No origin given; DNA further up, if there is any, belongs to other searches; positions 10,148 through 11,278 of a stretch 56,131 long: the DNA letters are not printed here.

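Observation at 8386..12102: ino1 clustered with three ITPK1-like ATP-grasp proteins: candidate archaeal inositol-polyphosphate synthesis locus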

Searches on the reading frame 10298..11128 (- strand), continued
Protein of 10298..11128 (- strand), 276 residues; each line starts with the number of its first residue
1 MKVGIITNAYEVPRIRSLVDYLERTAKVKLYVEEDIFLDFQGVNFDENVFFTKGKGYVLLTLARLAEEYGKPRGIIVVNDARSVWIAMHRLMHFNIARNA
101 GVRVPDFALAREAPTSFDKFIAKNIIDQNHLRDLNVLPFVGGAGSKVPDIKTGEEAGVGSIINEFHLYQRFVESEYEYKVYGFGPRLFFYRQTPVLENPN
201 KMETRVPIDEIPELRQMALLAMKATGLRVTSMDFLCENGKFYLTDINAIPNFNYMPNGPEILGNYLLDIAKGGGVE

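Call 85: find_encoding_contigs(protein=P0090, flank=6000, max_places=2)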
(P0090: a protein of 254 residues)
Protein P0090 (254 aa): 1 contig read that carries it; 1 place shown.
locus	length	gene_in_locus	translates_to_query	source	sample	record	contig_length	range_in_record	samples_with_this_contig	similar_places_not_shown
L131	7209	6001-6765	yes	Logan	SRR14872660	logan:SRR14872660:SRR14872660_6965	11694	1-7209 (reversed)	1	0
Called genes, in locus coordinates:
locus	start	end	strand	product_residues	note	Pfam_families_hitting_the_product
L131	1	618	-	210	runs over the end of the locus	-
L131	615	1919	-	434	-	PF00375:SDF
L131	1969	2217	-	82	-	-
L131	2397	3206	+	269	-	PF01978:TrmB, PF11495:TrmB_EBD_N (weak)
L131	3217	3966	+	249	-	PF06745:ATPase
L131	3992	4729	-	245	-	-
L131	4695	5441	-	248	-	-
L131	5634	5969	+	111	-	PF03551:PadR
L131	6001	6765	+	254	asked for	PF08443:RimK (weak), PF05770:Ins134_P3_kin (faint)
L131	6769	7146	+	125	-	-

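Call 86: find_encoding_contigs(protein=P0079, flank=6000, max_places=2)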
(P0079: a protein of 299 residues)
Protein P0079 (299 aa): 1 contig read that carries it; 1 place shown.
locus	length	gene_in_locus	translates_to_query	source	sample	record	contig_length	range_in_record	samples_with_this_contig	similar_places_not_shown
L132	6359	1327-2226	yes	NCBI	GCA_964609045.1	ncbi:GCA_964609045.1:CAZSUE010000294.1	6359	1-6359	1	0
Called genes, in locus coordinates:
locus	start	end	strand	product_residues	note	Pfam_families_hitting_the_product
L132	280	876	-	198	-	PF00588:SpoU_methylase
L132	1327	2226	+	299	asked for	-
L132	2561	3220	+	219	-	-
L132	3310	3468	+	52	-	-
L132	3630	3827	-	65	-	-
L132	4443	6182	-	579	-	PF04407:DUF531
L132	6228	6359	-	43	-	?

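Call 87: find_encoding_contigs(protein=P0113, flank=6000, max_places=2)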
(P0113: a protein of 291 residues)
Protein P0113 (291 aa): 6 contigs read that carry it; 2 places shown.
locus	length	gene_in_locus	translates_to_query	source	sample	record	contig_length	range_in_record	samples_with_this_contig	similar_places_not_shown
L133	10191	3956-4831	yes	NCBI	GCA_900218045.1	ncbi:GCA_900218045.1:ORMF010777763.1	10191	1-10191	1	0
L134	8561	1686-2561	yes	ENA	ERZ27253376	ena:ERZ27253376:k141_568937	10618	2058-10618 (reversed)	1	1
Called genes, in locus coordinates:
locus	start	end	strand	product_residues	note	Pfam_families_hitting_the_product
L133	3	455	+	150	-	?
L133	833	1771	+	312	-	PF02655:ATP-grasp_3 (weak), PF05770:Ins134_P3_kin (faint), PF08443:RimK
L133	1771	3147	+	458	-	PF01232:Mannitol_dh, PF08125:Mannitol_dh_C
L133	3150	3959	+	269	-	PF00459:Inositol_P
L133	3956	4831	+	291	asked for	PF02655:ATP-grasp_3 (weak), PF08443:RimK, PF05770:Ins134_P3_kin (weak)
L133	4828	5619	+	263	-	PF08443:RimK, PF05770:Ins134_P3_kin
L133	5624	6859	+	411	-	PF13347:MFS_2 (weak), PF01306:LacY_symp (faint), PF07690:MFS_1, PF12832:MFS_1_like, PF05977:MFS_3, PF00083:Sugar_tr (faint), PF07690:MFS_1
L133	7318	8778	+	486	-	PF00512:HisKA, PF02518:HATPase_c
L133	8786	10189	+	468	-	?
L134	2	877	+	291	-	?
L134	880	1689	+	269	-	PF00459:Inositol_P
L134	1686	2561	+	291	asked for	PF02655:ATP-grasp_3 (weak), PF08443:RimK, PF05770:Ins134_P3_kin (weak)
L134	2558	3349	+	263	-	PF08443:RimK, PF05770:Ins134_P3_kin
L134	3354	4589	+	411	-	PF13347:MFS_2 (weak), PF01306:LacY_symp (faint), PF07690:MFS_1, PF12832:MFS_1_like, PF05977:MFS_3, PF00083:Sugar_tr (faint), PF07690:MFS_1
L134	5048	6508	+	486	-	PF00512:HisKA, PF02518:HATPase_c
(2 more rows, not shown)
